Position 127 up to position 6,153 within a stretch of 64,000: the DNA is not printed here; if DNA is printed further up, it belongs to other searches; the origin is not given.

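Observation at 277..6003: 1.9k-aa mosaic T9SS cargo protein combining LRR, metzincin-like protease, WD40 propeller and Big domains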

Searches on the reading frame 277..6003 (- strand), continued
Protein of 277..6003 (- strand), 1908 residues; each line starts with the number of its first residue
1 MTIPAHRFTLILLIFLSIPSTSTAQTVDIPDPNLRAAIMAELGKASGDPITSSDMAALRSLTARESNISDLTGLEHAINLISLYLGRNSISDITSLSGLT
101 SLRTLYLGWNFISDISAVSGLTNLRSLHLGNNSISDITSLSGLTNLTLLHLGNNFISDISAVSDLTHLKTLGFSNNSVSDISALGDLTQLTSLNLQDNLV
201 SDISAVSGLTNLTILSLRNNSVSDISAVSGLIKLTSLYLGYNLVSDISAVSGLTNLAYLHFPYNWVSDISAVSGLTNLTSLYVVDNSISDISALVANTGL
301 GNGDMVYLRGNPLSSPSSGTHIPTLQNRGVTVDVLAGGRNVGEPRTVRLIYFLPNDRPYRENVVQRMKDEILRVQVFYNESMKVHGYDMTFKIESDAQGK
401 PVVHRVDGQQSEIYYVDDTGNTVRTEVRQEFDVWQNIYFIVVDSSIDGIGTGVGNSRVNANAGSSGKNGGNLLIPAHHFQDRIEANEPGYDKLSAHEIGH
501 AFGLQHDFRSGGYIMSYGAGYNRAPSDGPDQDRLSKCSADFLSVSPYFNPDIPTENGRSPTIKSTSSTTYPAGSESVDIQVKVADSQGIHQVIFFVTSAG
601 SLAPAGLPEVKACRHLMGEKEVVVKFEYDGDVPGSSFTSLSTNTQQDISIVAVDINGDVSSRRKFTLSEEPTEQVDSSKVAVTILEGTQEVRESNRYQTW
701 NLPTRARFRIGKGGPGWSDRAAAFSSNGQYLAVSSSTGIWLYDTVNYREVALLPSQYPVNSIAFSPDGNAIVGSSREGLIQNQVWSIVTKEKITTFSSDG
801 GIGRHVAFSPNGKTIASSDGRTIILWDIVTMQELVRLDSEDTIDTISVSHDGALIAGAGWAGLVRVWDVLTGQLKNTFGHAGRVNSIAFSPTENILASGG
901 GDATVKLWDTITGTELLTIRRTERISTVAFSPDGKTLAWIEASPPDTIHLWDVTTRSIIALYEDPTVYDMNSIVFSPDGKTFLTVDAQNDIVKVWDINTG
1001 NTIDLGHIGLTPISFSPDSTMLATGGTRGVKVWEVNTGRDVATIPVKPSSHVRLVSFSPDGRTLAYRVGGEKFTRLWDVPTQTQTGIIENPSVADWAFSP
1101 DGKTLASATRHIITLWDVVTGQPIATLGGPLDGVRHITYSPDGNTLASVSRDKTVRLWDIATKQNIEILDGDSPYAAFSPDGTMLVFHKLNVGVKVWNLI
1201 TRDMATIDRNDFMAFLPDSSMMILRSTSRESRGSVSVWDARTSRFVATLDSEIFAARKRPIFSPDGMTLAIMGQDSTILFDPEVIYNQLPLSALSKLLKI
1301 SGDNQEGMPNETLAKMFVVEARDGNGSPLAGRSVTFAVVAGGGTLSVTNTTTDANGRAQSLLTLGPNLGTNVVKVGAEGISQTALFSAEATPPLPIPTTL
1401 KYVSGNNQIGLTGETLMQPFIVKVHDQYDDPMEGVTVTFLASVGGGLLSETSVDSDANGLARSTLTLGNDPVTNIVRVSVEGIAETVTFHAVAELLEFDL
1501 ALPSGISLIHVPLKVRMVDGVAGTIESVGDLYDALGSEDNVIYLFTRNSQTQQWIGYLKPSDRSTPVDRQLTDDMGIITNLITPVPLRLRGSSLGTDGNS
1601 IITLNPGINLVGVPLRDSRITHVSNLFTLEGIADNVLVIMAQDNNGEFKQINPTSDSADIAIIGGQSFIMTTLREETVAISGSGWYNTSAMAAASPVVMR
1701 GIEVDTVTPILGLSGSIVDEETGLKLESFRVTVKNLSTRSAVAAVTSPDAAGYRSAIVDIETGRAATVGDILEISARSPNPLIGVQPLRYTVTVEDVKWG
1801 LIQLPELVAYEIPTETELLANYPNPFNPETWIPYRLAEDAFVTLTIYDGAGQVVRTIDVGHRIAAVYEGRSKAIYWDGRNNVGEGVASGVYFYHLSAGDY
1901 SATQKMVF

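Call 11: find_homologous_proteins(query=window:277-6003:-, max_evalue=1e-10)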
Query window:277-6003:- (1908 aa): 4473 proteins with E <= 1e-10 among 8000 candidates; the best 120 are listed.
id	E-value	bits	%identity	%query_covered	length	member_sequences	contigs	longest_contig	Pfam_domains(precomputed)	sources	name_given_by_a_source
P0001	0.0e+0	4248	100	100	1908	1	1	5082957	PF25168.2,PF23769.2,PF23598.2,PF23586.3,PF24105.2,PF24805.2,PF25048.2,PF24017.3,PF23342.2,PF24817.2,PF23211.1,PF23393.3,PF23389.2,PF02369.23,PF12799.14,PF25460.2,PF00400.39,PF23414.2,PF23952.2,PF25174.2,PF24814.2,PF23381.2,PF21029.4,PF25173.2,PF25171.2,PF12894.14,PF25175.2,PF13855.13,PF24796.2,PF076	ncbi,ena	-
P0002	0.0e+0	3386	78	100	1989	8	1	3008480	PF23586.3,PF25048.2,PF23342.2,PF23393.3,PF02369.23,PF20426.5,PF12799.14,PF25460.2,PF23952.2,PF25173.2,PF25171.2,PF12894.14,PF24780.2,PF23761.2,PF25172.2,PF24782.3,PF08662.18,PF25047.1,PF26550.2,PF13860.13,PF23098.2,PF09134.17,PF25168.2,PF23598.2,PF24105.2,PF24805.2,PF13688.13,PF24017.3,PF24817.2,PF2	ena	-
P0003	0.0e+0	3331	76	100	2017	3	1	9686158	PF23586.3,PF25048.2,PF23342.2,PF23393.3,PF02369.23,PF20426.5,PF12799.14,PF25460.2,PF23952.2,PF25173.2,PF25171.2,PF12894.14,PF24780.2,PF23761.2,PF25172.2,PF24782.3,PF08662.18,PF25047.1,PF26550.2,PF13860.13,PF23098.2,PF09134.17,PF25168.2,PF23598.2,PF24105.2,PF24805.2,PF13688.13,PF24017.3,PF24817.2,PF2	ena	-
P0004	0.0e+0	3267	76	96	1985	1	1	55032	PF25168.2,PF23598.2,PF23586.3,PF24105.2,PF24805.2,PF25048.2,PF24017.3,PF23342.2,PF23411.2,PF24817.2,PF23211.1,PF23393.3,PF23389.2,PF14580.13,PF02369.23,PF20426.5,PF12799.14,PF25460.2,PF00400.39,PF04053.21,PF23414.2,PF23952.2,PF25178.1,PF25174.2,PF24814.2,PF23381.2,PF21029.4,PF25173.2,PF25171.2,PF128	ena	-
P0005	0.0e+0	3154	72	100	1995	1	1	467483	PF25168.2,PF23598.2,PF23586.3,PF24105.2,PF24805.2,PF25048.2,PF23342.2,PF24817.2,PF23211.1,PF23393.3,PF23389.2,PF14580.13,PF02369.23,PF20426.5,PF12799.14,PF25460.2,PF00400.39,PF23749.2,PF23414.2,PF23952.2,PF25178.1,PF23410.5,PF23775.2,PF25174.2,PF24814.2,PF23381.2,PF21029.4,PF25173.2,PF25171.2,PF1289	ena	-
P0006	0.0e+0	3050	74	100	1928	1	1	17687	PF25168.2,PF23769.2,PF23598.2,PF23586.3,PF24105.2,PF24805.2,PF25048.2,PF23342.2,PF24817.2,PF23211.1,PF23393.3,PF23389.2,PF02369.23,PF20426.5,PF12799.14,PF25460.2,PF00400.39,PF04053.21,PF23414.2,PF23952.2,PF23410.5,PF25174.2,PF24814.2,PF23381.2,PF21029.4,PF25173.2,PF25171.2,PF12894.14,PF25175.2,PF138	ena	-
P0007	0.0e+0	3025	74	100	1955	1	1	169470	PF25168.2,PF23598.2,PF23586.3,PF24105.2,PF24805.2,PF25048.2,PF23342.2,PF24817.2,PF23211.1,PF23393.3,PF23389.2,PF14580.13,PF02369.23,PF20426.5,PF12799.14,PF25460.2,PF00400.39,PF23414.2,PF25178.1,PF23775.2,PF25174.2,PF24814.2,PF23381.2,PF21029.4,PF25173.2,PF25171.2,PF12894.14,PF25175.2,PF13855.13,PF24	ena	-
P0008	0.0e+0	2926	77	68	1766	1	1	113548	PF25168.2,PF23598.2,PF23586.3,PF24105.2,PF24805.2,PF25048.2,PF23342.2,PF24817.2,PF23211.1,PF23393.3,PF14580.13,PF20426.5,PF12799.14,PF25460.2,PF00400.39,PF23414.2,PF23952.2,PF25178.1,PF25174.2,PF24814.2,PF23381.2,PF21029.4,PF25173.2,PF25171.2,PF12894.14,PF25175.2,PF13855.13,PF24796.2,PF07676.19,PF24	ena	-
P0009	0.0e+0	2816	81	68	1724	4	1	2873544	PF25168.2,PF23598.2,PF24105.2,PF24805.2,PF25048.2,PF24017.3,PF23342.2,PF24817.2,PF23393.3,PF23389.2,PF20426.5,PF12799.14,PF25460.2,PF00400.39,PF23414.2,PF23952.2,PF25178.1,PF25174.2,PF24814.2,PF23381.2,PF21029.4,PF25173.2,PF25171.2,PF12894.14,PF25175.2,PF13855.13,PF24796.2,PF07676.19,PF24780.2,PF234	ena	-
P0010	0.0e+0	2790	77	68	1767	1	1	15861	PF25168.2,PF23598.2,PF23586.3,PF24105.2,PF24805.2,PF25048.2,PF23342.2,PF24817.2,PF23211.1,PF23393.3,PF20426.5,PF12799.14,PF25460.2,PF00400.39,PF11715.17,PF23414.2,PF23952.2,PF25178.1,PF23410.5,PF23775.2,PF25174.2,PF24814.2,PF23381.2,PF21029.4,PF25173.2,PF25171.2,PF12894.14,PF25175.2,PF13855.13,PF247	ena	-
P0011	0.0e+0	2781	76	68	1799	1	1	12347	PF23769.2,PF25048.2,PF23342.2,PF23393.3,PF20426.5,PF12799.14,PF25460.2,PF25178.1,PF23775.2,PF25173.2,PF25171.2,PF12894.14,PF24780.2,PF25172.2,PF24782.3,PF08662.18,PF25047.1,PF26550.2,PF13860.13,PF23098.2,PF25168.2,PF23598.2,PF24105.2,PF24805.2,PF13570.14,PF24817.2,PF23211.1,PF23389.2,PF14580.13,PF00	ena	-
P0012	0.0e+0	2754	78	83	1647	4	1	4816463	PF23586.3,PF25048.2,PF23342.2,PF23393.3,PF02369.23,PF20426.5,PF12799.14,PF25460.2,PF11715.17,PF23749.2,PF23952.2,PF25178.1,PF25173.2,PF25171.2,PF12894.14,PF24780.2,PF25172.2,PF24782.3,PF08662.18,PF25047.1,PF26550.2,PF23098.2,PF09134.17,PF25168.2,PF23598.2,PF24105.2,PF24805.2,PF24817.2,PF23211.1,PF23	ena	-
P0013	0.0e+0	2699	77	68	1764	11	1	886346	PF23769.2,PF23586.3,PF25048.2,PF23342.2,PF10584.15,PF23393.3,PF20426.5,PF12799.14,PF25460.2,PF23952.2,PF25178.1,PF23775.2,PF25173.2,PF25171.2,PF12894.14,PF24780.2,PF25172.2,PF24782.3,PF25047.1,PF26550.2,PF13860.13,PF23098.2,PF25168.2,PF23598.2,PF24105.2,PF24805.2,PF24017.3,PF24817.2,PF23211.1,PF2338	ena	-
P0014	0.0e+0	2674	77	82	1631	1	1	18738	PF25168.2,PF23586.3,PF24105.2,PF24805.2,PF25048.2,PF24017.3,PF23342.2,PF24817.2,PF23393.3,PF23389.2,PF02369.23,PF20426.5,PF25460.2,PF00400.39,PF04053.21,PF23414.2,PF25178.1,PF23410.5,PF25174.2,PF24814.2,PF23381.2,PF21029.4,PF25173.2,PF25171.2,PF12894.14,PF25175.2,PF24796.2,PF07676.19,PF24780.2,PF234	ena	-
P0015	0.0e+0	2672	79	81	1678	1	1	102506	PF25168.2,PF23769.2,PF23586.3,PF24105.2,PF24805.2,PF25048.2,PF23342.2,PF23411.2,PF13570.14,PF24817.2,PF23393.3,PF23389.2,PF02369.23,PF25460.2,PF00400.39,PF23749.2,PF04053.21,PF23414.2,PF25178.1,PF23775.2,PF17789.8,PF25174.2,PF24814.2,PF23381.2,PF21029.4,PF25173.2,PF25171.2,PF12894.14,PF25175.2,PF247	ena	-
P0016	0.0e+0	2666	79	81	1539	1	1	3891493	PF25168.2,PF23769.2,PF23586.3,PF24105.2,PF24805.2,PF25048.2,PF23342.2,PF24817.2,PF23393.3,PF23389.2,PF02369.23,PF20426.5,PF25460.2,PF00400.39,PF23414.2,PF25174.2,PF24814.2,PF23381.2,PF21029.4,PF25173.2,PF25171.2,PF12894.14,PF25175.2,PF24796.2,PF07676.19,PF24780.2,PF23409.2,PF25172.2,PF26549.1,PF2478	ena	-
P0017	0.0e+0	2645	76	82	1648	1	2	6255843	PF25168.2,PF23769.2,PF23586.3,PF24105.2,PF24805.2,PF25048.2,PF23342.2,PF24817.2,PF23393.3,PF23389.2,PF02369.23,PF20426.5,PF25460.2,PF00400.39,PF04053.21,PF23414.2,PF25178.1,PF23775.2,PF25174.2,PF24814.2,PF23381.2,PF21029.4,PF25173.2,PF25171.2,PF12894.14,PF25175.2,PF24796.2,PF07676.19,PF24780.2,PF234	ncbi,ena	-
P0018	0.0e+0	2626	82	68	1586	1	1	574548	PF25168.2,PF23598.2,PF23586.3,PF24105.2,PF24805.2,PF25048.2,PF23342.2,PF24817.2,PF23211.1,PF23393.3,PF23389.2,PF20426.5,PF12799.14,PF25460.2,PF00400.39,PF23414.2,PF23952.2,PF25174.2,PF24814.2,PF23381.2,PF21029.4,PF25173.2,PF25171.2,PF12894.14,PF25175.2,PF13855.13,PF24796.2,PF07676.19,PF24780.2,PF234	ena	-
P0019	0.0e+0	2582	75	82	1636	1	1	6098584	PF25168.2,PF23769.2,PF23586.3,PF24105.2,PF24805.2,PF25048.2,PF23342.2,PF24817.2,PF23393.3,PF23389.2,PF02369.23,PF20426.5,PF25460.2,PF00400.39,PF04053.21,PF23414.2,PF25178.1,PF25174.2,PF24814.2,PF23381.2,PF21029.4,PF25173.2,PF25171.2,PF12894.14,PF25175.2,PF24796.2,PF07676.19,PF24780.2,PF23409.2,PF251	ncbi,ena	-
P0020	0.0e+0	2579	74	82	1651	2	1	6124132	PF25168.2,PF23769.2,PF23586.3,PF24105.2,PF24805.2,PF25048.2,PF24017.3,PF23342.2,PF24817.2,PF23393.3,PF23389.2,PF02369.23,PF20426.5,PF25460.2,PF00400.39,PF23414.2,PF25178.1,PF25174.2,PF24814.2,PF23381.2,PF25173.2,PF25171.2,PF12894.14,PF25175.2,PF24796.2,PF07676.19,PF24780.2,PF23409.2,PF25172.2,PF2478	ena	-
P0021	0.0e+0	2578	76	81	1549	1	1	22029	PF25168.2,PF23586.3,PF24105.2,PF24805.2,PF25048.2,PF24017.3,PF23342.2,PF24817.2,PF23393.3,PF23389.2,PF02369.23,PF20426.5,PF25460.2,PF00400.39,PF11715.17,PF23414.2,PF25178.1,PF23410.5,PF23775.2,PF25174.2,PF24814.2,PF23381.2,PF21029.4,PF25173.2,PF25171.2,PF12894.14,PF25175.2,PF24796.2,PF07676.19,PF247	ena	-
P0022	0.0e+0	2514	78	77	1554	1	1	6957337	PF25168.2,PF23769.2,PF23586.3,PF24105.2,PF24805.2,PF25048.2,PF13688.13,PF24017.3,PF23342.2,PF24817.2,PF23393.3,PF23389.2,PF15492.13,PF02369.23,PF20426.5,PF25460.2,PF00400.39,PF04053.21,PF23414.2,PF25178.1,PF23410.5,PF23775.2,PF25174.2,PF24814.2,PF23381.2,PF21029.4,PF25173.2,PF25171.2,PF12894.14,PF25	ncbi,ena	-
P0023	0.0e+0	2512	74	82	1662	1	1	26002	PF25168.2,PF23586.3,PF24105.2,PF24805.2,PF25048.2,PF24017.3,PF23342.2,PF23215.1,PF24817.2,PF23393.3,PF23389.2,PF02369.23,PF20426.5,PF25460.2,PF00400.39,PF23414.2,PF25178.1,PF23410.5,PF25174.2,PF24814.2,PF23381.2,PF21029.4,PF25173.2,PF25171.2,PF12894.14,PF25175.2,PF24796.2,PF07676.19,PF24780.2,PF2340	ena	-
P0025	0.0e+0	2391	82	54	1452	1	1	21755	PF25168.2,PF24105.2,PF24805.2,PF25048.2,PF24017.3,PF23342.2,PF24817.2,PF23393.3,PF23389.2,PF20426.5,PF25460.2,PF00400.39,PF04053.21,PF23414.2,PF25178.1,PF25174.2,PF24814.2,PF23381.2,PF21029.4,PF25173.2,PF25171.2,PF12894.14,PF25175.2,PF24796.2,PF07676.19,PF24780.2,PF23409.2,PF25172.2,PF26549.1,PF2478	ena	-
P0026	0.0e+0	2359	75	69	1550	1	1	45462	PF25168.2,PF23598.2,PF23586.3,PF24105.2,PF24805.2,PF25048.2,PF24017.3,PF23342.2,PF24817.2,PF23211.1,PF23393.3,PF23389.2,PF00404.25,PF20426.5,PF12799.14,PF25460.2,PF00400.39,PF11715.17,PF23414.2,PF23952.2,PF23410.5,PF23775.2,PF25174.2,PF24814.2,PF23381.2,PF25173.2,PF25171.2,PF12894.14,PF25175.2,PF138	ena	-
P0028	0.0e+0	2301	76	68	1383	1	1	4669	PF25168.2,PF23769.2,PF23598.2,PF23586.3,PF24105.2,PF24805.2,PF25048.2,PF23342.2,PF24817.2,PF23211.1,PF23393.3,PF20426.5,PF12799.14,PF25460.2,PF00400.39,PF04053.21,PF23414.2,PF23952.2,PF25178.1,PF25174.2,PF24814.2,PF23381.2,PF21029.4,PF25173.2,PF25171.2,PF12894.14,PF25175.2,PF13855.13,PF24796.2,PF076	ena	-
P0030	0.0e+0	2243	83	49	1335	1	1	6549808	PF25168.2,PF23769.2,PF23586.3,PF24105.2,PF24805.2,PF25048.2,PF24017.3,PF23342.2,PF24817.2,PF23393.3,PF23389.2,PF20426.5,PF25460.2,PF00400.39,PF04053.21,PF23414.2,PF25178.1,PF23410.5,PF23775.2,PF25174.2,PF24814.2,PF23381.2,PF21029.4,PF25173.2,PF25171.2,PF12894.14,PF25175.2,PF24796.2,PF07676.19,PF2478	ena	-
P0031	0.0e+0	2234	83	48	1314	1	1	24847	PF25168.2,PF23586.3,PF24105.2,PF24805.2,PF25048.2,PF24017.3,PF23342.2,PF24817.2,PF23393.3,PF23389.2,PF20426.5,PF25460.2,PF00400.39,PF11715.17,PF04053.21,PF23414.2,PF25178.1,PF23775.2,PF25174.2,PF24814.2,PF23381.2,PF21029.4,PF25173.2,PF25171.2,PF12894.14,PF25175.2,PF24796.2,PF07676.19,PF24780.2,PF234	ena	-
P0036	0.0e+0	2122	71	52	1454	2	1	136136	PF25168.2,PF23586.3,PF24105.2,PF24805.2,PF25048.2,PF24017.3,PF23342.2,PF13570.14,PF24817.2,PF23393.3,PF23389.2,PF23609.2,PF20426.5,PF25460.2,PF00400.39,PF04053.21,PF23414.2,PF25178.1,PF23410.5,PF23775.2,PF25174.2,PF24814.2,PF23381.2,PF21029.4,PF25173.2,PF25171.2,PF12894.14,PF25175.2,PF24796.2,PF0767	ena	-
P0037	0.0e+0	2073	71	50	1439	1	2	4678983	PF25168.2,PF24105.2,PF24805.2,PF25048.2,PF24017.3,PF23342.2,PF23411.2,PF13570.14,PF24817.2,PF23393.3,PF23389.2,PF20426.5,PF25460.2,PF00400.39,PF23414.2,PF25178.1,PF23410.5,PF23775.2,PF25174.2,PF24814.2,PF23381.2,PF21029.4,PF25173.2,PF23383.2,PF25171.2,PF12894.14,PF25175.2,PF24796.2,PF07676.19,PF2478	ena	-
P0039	0.0e+0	2064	72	51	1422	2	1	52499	PF25168.2,PF24105.2,PF24805.2,PF25048.2,PF13688.13,PF24017.3,PF23342.2,PF13570.14,PF24817.2,PF23393.3,PF23389.2,PF20426.5,PF25460.2,PF00400.39,PF23749.2,PF23414.2,PF25178.1,PF23410.5,PF23775.2,PF25174.2,PF24814.2,PF23381.2,PF21029.4,PF25173.2,PF25171.2,PF12894.14,PF25175.2,PF24796.2,PF07676.19,PF247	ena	-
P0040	0.0e+0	2064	73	51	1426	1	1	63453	PF25168.2,PF23586.3,PF24105.2,PF24805.2,PF25048.2,PF24017.3,PF23342.2,PF24817.2,PF23393.3,PF23389.2,PF20426.5,PF25460.2,PF00400.39,PF23414.2,PF25178.1,PF23410.5,PF23775.2,PF25174.2,PF24814.2,PF23381.2,PF21029.4,PF25173.2,PF25171.2,PF12894.14,PF25175.2,PF24796.2,PF07676.19,PF24780.2,PF23409.2,PF25172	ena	-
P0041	0.0e+0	2062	72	51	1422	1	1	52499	PF25168.2,PF24105.2,PF24805.2,PF25048.2,PF13688.13,PF24017.3,PF23342.2,PF13570.14,PF24817.2,PF23393.3,PF23389.2,PF20426.5,PF25460.2,PF00400.39,PF23749.2,PF23414.2,PF25178.1,PF23410.5,PF23775.2,PF25174.2,PF24814.2,PF23381.2,PF21029.4,PF25173.2,PF25171.2,PF12894.14,PF25175.2,PF24796.2,PF07676.19,PF247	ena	-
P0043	0.0e+0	2035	71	51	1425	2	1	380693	PF25168.2,PF23586.3,PF24105.2,PF24805.2,PF25048.2,PF24017.3,PF23342.2,PF24817.2,PF23393.3,PF23389.2,PF25460.2,PF00400.39,PF04053.21,PF23414.2,PF25178.1,PF23775.2,PF25174.2,PF24814.2,PF23381.2,PF21029.4,PF25173.2,PF25171.2,PF12894.14,PF25175.2,PF24796.2,PF07676.19,PF24780.2,PF23409.2,PF25172.2,PF2654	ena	-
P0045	0.0e+0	2029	71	51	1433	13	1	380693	PF25168.2,PF23586.3,PF24105.2,PF24805.2,PF25048.2,PF24017.3,PF23342.2,PF24817.2,PF23393.3,PF23389.2,PF20426.5,PF25460.2,PF00400.39,PF04053.21,PF23414.2,PF25178.1,PF23410.5,PF25174.2,PF24814.2,PF23381.2,PF21029.4,PF25173.2,PF25171.2,PF12894.14,PF25175.2,PF24796.2,PF07676.19,PF24780.2,PF23409.2,PF2517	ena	-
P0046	0.0e+0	2022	71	51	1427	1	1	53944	PF25168.2,PF24105.2,PF24805.2,PF25048.2,PF24017.3,PF23342.2,PF23411.2,PF24817.2,PF23393.3,PF23389.2,PF20426.5,PF25460.2,PF00400.39,PF04053.21,PF23414.2,PF25178.1,PF23410.5,PF23775.2,PF25174.2,PF24814.2,PF23381.2,PF21029.4,PF25173.2,PF23383.2,PF25171.2,PF12894.14,PF25175.2,PF24796.2,PF07676.19,PF2478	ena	-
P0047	0.0e+0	2021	70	50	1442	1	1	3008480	PF25168.2,PF23586.3,PF24105.2,PF24805.2,PF25048.2,PF24017.3,PF23342.2,PF23411.2,PF13570.14,PF24817.2,PF23393.3,PF23389.2,PF20426.5,PF25460.2,PF00400.39,PF23414.2,PF25178.1,PF23775.2,PF25174.2,PF24814.2,PF23381.2,PF21029.4,PF25173.2,PF23383.2,PF25171.2,PF12894.14,PF25175.2,PF24796.2,PF07676.19,PF2478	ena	-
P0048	0.0e+0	2019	71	51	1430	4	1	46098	PF25168.2,PF24105.2,PF24805.2,PF25048.2,PF24017.3,PF23342.2,PF23411.2,PF13570.14,PF24817.2,PF23798.2,PF23393.3,PF23389.2,PF23609.2,PF20426.5,PF25460.2,PF00400.39,PF23414.2,PF25178.1,PF23410.5,PF23775.2,PF25174.2,PF24814.2,PF23381.2,PF21029.4,PF25173.2,PF25171.2,PF12894.14,PF25175.2,PF24796.2,PF07676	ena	-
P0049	0.0e+0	2010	78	57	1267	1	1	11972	PF25168.2,PF23769.2,PF23586.3,PF24105.2,PF24805.2,PF25048.2,PF23342.2,PF24817.2,PF23393.3,PF23389.2,PF00404.25,PF20426.5,PF12799.14,PF25460.2,PF00400.39,PF11715.17,PF04053.21,PF23414.2,PF25178.1,PF23410.5,PF25174.2,PF24814.2,PF23381.2,PF21029.4,PF25173.2,PF25171.2,PF12894.14,PF25175.2,PF13855.13,PF2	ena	-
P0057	0.0e+0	1920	81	51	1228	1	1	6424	PF25168.2,PF23769.2,PF23586.3,PF24105.2,PF24805.2,PF25048.2,PF13688.13,PF24017.3,PF23342.2,PF24817.2,PF23393.3,PF23389.2,PF00404.25,PF20426.5,PF25460.2,PF00400.39,PF04053.21,PF23414.2,PF25178.1,PF23410.5,PF25174.2,PF24814.2,PF23381.2,PF21029.4,PF25173.2,PF25171.2,PF12894.14,PF25175.2,PF24796.2,PF076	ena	-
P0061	0.0e+0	1861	65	50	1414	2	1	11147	PF25168.2,PF23586.3,PF24105.2,PF24805.2,PF25048.2,PF24017.3,PF23342.2,PF23411.2,PF23215.1,PF24817.2,PF23393.3,PF23389.2,PF23609.2,PF20426.5,PF25460.2,PF00400.39,PF23414.2,PF25178.1,PF23410.5,PF23775.2,PF25174.2,PF24814.2,PF23381.2,PF21029.4,PF25173.2,PF23383.2,PF25171.2,PF12894.14,PF25175.2,PF24796.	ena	-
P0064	0.0e+0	1843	81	54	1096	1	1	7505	PF25168.2,PF23769.2,PF23586.3,PF00930.28,PF24105.2,PF24805.2,PF25048.2,PF24017.3,PF23342.2,PF24817.2,PF10584.15,PF23393.3,PF23389.2,PF02369.23,PF25460.2,PF00400.39,PF04053.21,PF23414.2,PF25178.1,PF25174.2,PF24814.2,PF23381.2,PF21029.4,PF25173.2,PF25171.2,PF12894.14,PF25175.2,PF24796.2,PF07676.19,PF2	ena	-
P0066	0.0e+0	1830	77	51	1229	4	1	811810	PF25168.2,PF23586.3,PF24105.2,PF24805.2,PF25048.2,PF24017.3,PF23342.2,PF24817.2,PF23393.3,PF23389.2,PF00404.25,PF20426.5,PF25460.2,PF00400.39,PF11715.17,PF23749.2,PF04053.21,PF23414.2,PF25178.1,PF23410.5,PF23775.2,PF25174.2,PF24814.2,PF23381.2,PF21029.4,PF25173.2,PF25171.2,PF12894.14,PF25175.2,PF247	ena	-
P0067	0.0e+0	1827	76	51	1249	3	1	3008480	PF25168.2,PF23586.3,PF24105.2,PF24805.2,PF25048.2,PF24017.3,PF23342.2,PF23215.1,PF24817.2,PF23393.3,PF23389.2,PF00404.25,PF20426.5,PF25460.2,PF00400.39,PF04053.21,PF23414.2,PF25178.1,PF23410.5,PF23775.2,PF25174.2,PF24814.2,PF23381.2,PF21029.4,PF25173.2,PF25171.2,PF12894.14,PF25175.2,PF24796.2,PF0767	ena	-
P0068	0.0e+0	1821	76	59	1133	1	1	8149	PF25168.2,PF23769.2,PF23598.2,PF23586.3,PF24105.2,PF24805.2,PF25048.2,PF23342.2,PF13570.14,PF24817.2,PF23211.1,PF23393.3,PF23389.2,PF14580.13,PF20426.5,PF12799.14,PF25460.2,PF00400.39,PF23414.2,PF23952.2,PF25174.2,PF24814.2,PF23381.2,PF21029.4,PF25173.2,PF25171.2,PF12894.14,PF25175.2,PF13855.13,PF24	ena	-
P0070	0.0e+0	1813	78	50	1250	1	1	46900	PF25168.2,PF23769.2,PF23586.3,PF24105.2,PF24805.2,PF25048.2,PF24017.3,PF23342.2,PF24817.2,PF23393.3,PF23389.2,PF00404.25,PF20426.5,PF25460.2,PF00400.39,PF04053.21,PF23414.2,PF25178.1,PF23410.5,PF23775.2,PF25174.2,PF24814.2,PF23381.2,PF21029.4,PF25173.2,PF25171.2,PF12894.14,PF25175.2,PF24796.2,PF0767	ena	-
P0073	0.0e+0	1805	76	51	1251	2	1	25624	PF25168.2,PF23769.2,PF23586.3,PF24105.2,PF24805.2,PF25048.2,PF24017.3,PF23342.2,PF24817.2,PF23393.3,PF23389.2,PF00404.25,PF20426.5,PF25460.2,PF00400.39,PF23414.2,PF25178.1,PF23410.5,PF25174.2,PF24814.2,PF23381.2,PF21029.4,PF25173.2,PF25171.2,PF12894.14,PF25175.2,PF24796.2,PF07676.19,PF24780.2,PF2340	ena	-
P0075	0.0e+0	1802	75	51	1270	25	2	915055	PF25168.2,PF23769.2,PF23586.3,PF24105.2,PF24805.2,PF25048.2,PF24017.3,PF23342.2,PF24817.2,PF23393.3,PF23389.2,PF00404.25,PF25460.2,PF00400.39,PF04053.21,PF23414.2,PF25178.1,PF23410.5,PF23775.2,PF25174.2,PF24814.2,PF23381.2,PF21029.4,PF25173.2,PF25171.2,PF12894.14,PF25175.2,PF24796.2,PF07676.19,PF247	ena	-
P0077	0.0e+0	1793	74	51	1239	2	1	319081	PF25168.2,PF23769.2,PF23586.3,PF24105.2,PF24805.2,PF25048.2,PF24017.3,PF23342.2,PF13570.14,PF24817.2,PF23393.3,PF23389.2,PF00404.25,PF20426.5,PF25460.2,PF00400.39,PF04053.21,PF23414.2,PF25178.1,PF23410.5,PF23775.2,PF25174.2,PF24814.2,PF23381.2,PF21029.4,PF25173.2,PF25171.2,PF12894.14,PF25175.2,PF247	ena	-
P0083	0.0e+0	1760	62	50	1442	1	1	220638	PF25168.2,PF23769.2,PF23586.3,PF24105.2,PF24805.2,PF25048.2,PF13688.13,PF24017.3,PF23342.2,PF24817.2,PF23393.3,PF23389.2,PF23609.2,PF20426.5,PF25460.2,PF00400.39,PF04053.21,PF23414.2,PF25178.1,PF23410.5,PF23775.2,PF25174.2,PF24814.2,PF23381.2,PF21029.4,PF25173.2,PF23383.2,PF25171.2,PF12894.14,PF2517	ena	-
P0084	0.0e+0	1757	73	53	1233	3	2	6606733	PF25168.2,PF23769.2,PF23586.3,PF24105.2,PF24805.2,PF25048.2,PF24017.3,PF23342.2,PF23215.1,PF24817.2,PF23393.3,PF23389.2,PF00404.25,PF20426.5,PF25460.2,PF00400.39,PF04053.21,PF23414.2,PF25178.1,PF23410.5,PF23775.2,PF25174.2,PF24814.2,PF23381.2,PF21029.4,PF25173.2,PF25171.2,PF12894.14,PF25175.2,PF2479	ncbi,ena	-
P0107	0.0e+0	1632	73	55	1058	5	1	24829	PF25168.2,PF23598.2,PF24105.2,PF24805.2,PF25048.2,PF13688.13,PF23342.2,PF24817.2,PF23211.1,PF23393.3,PF23389.2,PF14580.13,PF20426.5,PF12799.14,PF25460.2,PF00400.39,PF23414.2,PF23952.2,PF25174.2,PF24814.2,PF23381.2,PF25173.2,PF25171.2,PF12894.14,PF25175.2,PF13855.13,PF24796.2,PF07676.19,PF24780.2,PF2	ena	-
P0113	0.0e+0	1622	67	51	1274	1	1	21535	PF25168.2,PF23586.3,PF24105.2,PF24805.2,PF25048.2,PF24017.3,PF23342.2,PF23411.2,PF13570.14,PF24817.2,PF02239.23,PF23393.3,PF23389.2,PF20426.5,PF25460.2,PF00400.39,PF04053.21,PF23414.2,PF25178.1,PF23410.5,PF23775.2,PF25174.2,PF24814.2,PF23381.2,PF21029.4,PF25173.2,PF23383.2,PF25171.2,PF12894.14,PF251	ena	-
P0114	0.0e+0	1622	42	16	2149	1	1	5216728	PF23598.2,PF14580.13,PF00404.25,PF12799.14,PF13860.13,PF13855.13,PF23211.1,PF23952.2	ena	-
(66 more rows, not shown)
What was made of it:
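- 277..6003 (-): Complete coding sequence, 1,908 aa plus the stop codon at 277-279. 100% identical to public protein P0001, which lies on a 5.08-Mb contig (call 11).
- An identical protein lies on a 5.08-Mb contig (call 11).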
